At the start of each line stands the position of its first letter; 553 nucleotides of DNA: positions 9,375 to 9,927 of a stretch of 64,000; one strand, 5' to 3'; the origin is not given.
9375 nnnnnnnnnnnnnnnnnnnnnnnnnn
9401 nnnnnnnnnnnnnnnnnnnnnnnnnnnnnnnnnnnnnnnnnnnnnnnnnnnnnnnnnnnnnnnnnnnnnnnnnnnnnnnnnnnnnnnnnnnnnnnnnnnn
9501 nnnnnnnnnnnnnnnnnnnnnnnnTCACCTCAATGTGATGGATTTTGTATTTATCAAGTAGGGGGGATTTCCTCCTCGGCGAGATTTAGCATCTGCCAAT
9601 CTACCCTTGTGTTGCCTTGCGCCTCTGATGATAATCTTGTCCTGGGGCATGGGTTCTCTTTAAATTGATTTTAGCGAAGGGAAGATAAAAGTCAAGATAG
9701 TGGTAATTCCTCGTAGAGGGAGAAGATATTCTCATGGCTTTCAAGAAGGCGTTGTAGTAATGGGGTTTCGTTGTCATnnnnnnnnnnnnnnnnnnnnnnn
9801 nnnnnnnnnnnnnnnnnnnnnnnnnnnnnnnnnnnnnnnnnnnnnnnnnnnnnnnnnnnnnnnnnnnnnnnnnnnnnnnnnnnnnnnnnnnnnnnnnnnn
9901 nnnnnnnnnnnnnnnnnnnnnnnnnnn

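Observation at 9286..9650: Degraded uvrA relic: N-terminal 14 codons joined to a zinc-finger segment (around residues 225-300), with the remaining 85% or so of the gene absent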

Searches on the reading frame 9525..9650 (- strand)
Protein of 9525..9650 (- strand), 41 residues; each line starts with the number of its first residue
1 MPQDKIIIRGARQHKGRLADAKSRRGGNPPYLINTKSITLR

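Call 33: find_encoding_contigs(protein=window:9525-9650:-, flank=10000, max_places=10)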
Protein window:9525-9650:- (41 aa): no gene with exactly this product is on record in the collection.

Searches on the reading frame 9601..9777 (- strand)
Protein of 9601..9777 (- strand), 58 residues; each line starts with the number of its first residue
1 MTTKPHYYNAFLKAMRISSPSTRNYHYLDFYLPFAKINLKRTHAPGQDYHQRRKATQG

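Call 51: list_cluster_members(proteins=[L177:14561-15001:+, L177:14998-16260:+, L177:16908-17549:+, L177:17542-18660:+, L177:18988-19983:+, L177:19997-21187:+, L177:9629-9838:+, window:9601-9777:-, window:9692-9853:-, L177:16300-16473:+])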
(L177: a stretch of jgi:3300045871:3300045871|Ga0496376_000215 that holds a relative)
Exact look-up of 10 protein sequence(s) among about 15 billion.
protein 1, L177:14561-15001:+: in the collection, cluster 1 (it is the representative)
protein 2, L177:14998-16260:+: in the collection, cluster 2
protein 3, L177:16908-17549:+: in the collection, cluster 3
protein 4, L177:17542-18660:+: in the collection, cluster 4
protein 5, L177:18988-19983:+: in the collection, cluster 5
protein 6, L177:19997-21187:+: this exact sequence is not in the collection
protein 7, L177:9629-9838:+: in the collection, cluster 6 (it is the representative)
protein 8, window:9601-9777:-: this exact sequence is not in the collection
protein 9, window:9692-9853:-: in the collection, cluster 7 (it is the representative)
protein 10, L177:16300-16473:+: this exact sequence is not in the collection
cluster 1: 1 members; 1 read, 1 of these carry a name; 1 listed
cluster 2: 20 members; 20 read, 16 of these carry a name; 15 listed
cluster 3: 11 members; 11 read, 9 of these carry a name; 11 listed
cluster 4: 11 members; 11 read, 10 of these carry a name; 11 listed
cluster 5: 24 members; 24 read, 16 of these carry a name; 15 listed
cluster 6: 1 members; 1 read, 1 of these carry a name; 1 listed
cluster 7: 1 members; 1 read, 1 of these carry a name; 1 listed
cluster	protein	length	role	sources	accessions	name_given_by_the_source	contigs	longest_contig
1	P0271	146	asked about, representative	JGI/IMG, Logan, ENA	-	repressor LexA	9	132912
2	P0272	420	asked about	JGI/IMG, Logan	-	DNA polymerase-4/DNA polymerase V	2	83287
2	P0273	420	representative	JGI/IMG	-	DNA polymerase-4/DNA polymerase V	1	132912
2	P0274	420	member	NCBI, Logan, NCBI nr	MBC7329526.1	DNA polymerase IV [bacterium]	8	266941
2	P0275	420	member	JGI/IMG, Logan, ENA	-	DNA polymerase-4/DNA polymerase V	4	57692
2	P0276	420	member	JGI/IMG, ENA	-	DNA polymerase-4/DNA polymerase V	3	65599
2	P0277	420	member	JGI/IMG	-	DNA polymerase-4/DNA polymerase V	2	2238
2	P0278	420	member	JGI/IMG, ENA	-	DNA polymerase-4/DNA polymerase V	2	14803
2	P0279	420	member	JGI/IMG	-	DNA polymerase-4/DNA polymerase V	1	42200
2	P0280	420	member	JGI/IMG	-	DNA polymerase-4/DNA polymerase V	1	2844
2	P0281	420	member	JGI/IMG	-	DNA polymerase-4/DNA polymerase V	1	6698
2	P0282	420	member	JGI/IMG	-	DNA polymerase-4/DNA polymerase V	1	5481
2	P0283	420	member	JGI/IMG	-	DNA polymerase-4/DNA polymerase V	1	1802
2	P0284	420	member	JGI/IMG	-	DNA polymerase-4/DNA polymerase V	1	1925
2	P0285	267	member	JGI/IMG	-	DNA polymerase-4/DNA polymerase V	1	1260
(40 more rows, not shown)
